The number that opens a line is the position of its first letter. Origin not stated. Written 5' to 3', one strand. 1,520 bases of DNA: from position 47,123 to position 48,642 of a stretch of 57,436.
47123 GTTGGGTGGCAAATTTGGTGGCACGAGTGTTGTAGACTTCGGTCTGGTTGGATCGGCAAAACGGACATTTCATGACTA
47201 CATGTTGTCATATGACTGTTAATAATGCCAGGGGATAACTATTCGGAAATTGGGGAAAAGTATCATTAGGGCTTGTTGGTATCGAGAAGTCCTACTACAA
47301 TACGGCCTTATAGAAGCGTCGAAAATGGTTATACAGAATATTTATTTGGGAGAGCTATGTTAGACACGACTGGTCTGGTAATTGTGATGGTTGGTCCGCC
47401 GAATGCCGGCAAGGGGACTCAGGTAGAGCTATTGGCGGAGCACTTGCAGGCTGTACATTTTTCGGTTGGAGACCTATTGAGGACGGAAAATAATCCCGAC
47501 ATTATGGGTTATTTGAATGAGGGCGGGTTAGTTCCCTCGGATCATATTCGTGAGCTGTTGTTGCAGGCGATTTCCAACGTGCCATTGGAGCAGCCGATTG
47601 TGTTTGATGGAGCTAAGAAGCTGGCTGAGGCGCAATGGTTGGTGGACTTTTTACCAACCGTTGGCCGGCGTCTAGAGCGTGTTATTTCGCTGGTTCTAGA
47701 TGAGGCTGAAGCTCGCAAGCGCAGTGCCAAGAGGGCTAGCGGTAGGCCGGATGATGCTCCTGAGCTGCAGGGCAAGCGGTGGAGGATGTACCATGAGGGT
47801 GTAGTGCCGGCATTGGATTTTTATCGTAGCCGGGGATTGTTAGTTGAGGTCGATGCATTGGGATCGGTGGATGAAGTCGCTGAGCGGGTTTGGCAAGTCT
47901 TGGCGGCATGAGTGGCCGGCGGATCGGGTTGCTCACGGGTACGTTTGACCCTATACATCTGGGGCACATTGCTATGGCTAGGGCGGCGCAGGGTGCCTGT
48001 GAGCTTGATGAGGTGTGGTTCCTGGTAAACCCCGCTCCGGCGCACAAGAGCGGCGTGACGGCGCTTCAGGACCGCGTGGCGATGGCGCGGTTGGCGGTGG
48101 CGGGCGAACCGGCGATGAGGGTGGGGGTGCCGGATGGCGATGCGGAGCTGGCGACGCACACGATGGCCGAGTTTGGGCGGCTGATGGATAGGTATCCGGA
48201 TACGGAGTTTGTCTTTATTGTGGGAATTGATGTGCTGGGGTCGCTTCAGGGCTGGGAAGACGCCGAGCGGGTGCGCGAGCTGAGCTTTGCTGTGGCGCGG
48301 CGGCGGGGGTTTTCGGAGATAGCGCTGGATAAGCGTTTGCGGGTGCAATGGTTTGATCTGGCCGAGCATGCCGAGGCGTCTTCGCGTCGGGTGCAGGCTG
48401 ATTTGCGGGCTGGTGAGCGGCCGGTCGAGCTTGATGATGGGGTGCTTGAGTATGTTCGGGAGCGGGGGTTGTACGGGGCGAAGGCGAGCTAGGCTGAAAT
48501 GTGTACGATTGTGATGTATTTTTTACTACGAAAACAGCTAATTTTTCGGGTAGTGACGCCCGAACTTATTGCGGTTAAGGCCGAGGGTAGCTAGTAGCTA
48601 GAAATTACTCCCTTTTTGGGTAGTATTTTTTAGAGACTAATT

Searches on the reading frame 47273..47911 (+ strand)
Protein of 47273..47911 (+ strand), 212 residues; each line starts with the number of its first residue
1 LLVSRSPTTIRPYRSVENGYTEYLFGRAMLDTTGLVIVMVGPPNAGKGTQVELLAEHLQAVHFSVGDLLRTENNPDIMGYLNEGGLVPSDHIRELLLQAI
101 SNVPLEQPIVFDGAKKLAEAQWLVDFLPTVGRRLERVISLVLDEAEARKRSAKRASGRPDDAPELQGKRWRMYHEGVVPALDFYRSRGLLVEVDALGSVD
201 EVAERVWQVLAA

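Call 34: search_protein_families(library=pfam, proteins=[window:47273-47911:+], max_evalue=0.01)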
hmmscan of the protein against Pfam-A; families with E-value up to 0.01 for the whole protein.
window:47273-47911:+ (212 aa): 4 families
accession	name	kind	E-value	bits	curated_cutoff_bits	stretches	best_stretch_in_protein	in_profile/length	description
PF00406.28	ADK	-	7e-19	68.9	26.8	1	39-188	1-150/151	Adenylate kinase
PF13207.12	AAA_17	-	1.9e-15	57.8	27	1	40-164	1-133/136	AAA domain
PF13671.12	AAA_33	-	4.5e-05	24.2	27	1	36-175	1-141/143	AAA domain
PF13238.12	AAA_18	-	0.00028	21.8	29.4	1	37-162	1-119/128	AAA domain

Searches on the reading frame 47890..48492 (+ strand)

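Call 34: search_protein_families(library=pfam, proteins=[window:47890-48492:+], max_evalue=0.01)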
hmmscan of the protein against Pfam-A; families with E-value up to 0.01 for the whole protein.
window:47890-48492:+ (200 aa): 1 family
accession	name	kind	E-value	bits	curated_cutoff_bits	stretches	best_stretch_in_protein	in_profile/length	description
PF01467.32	CTP_transf_like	-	6.1e-14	52.8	21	1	15-167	2-129/133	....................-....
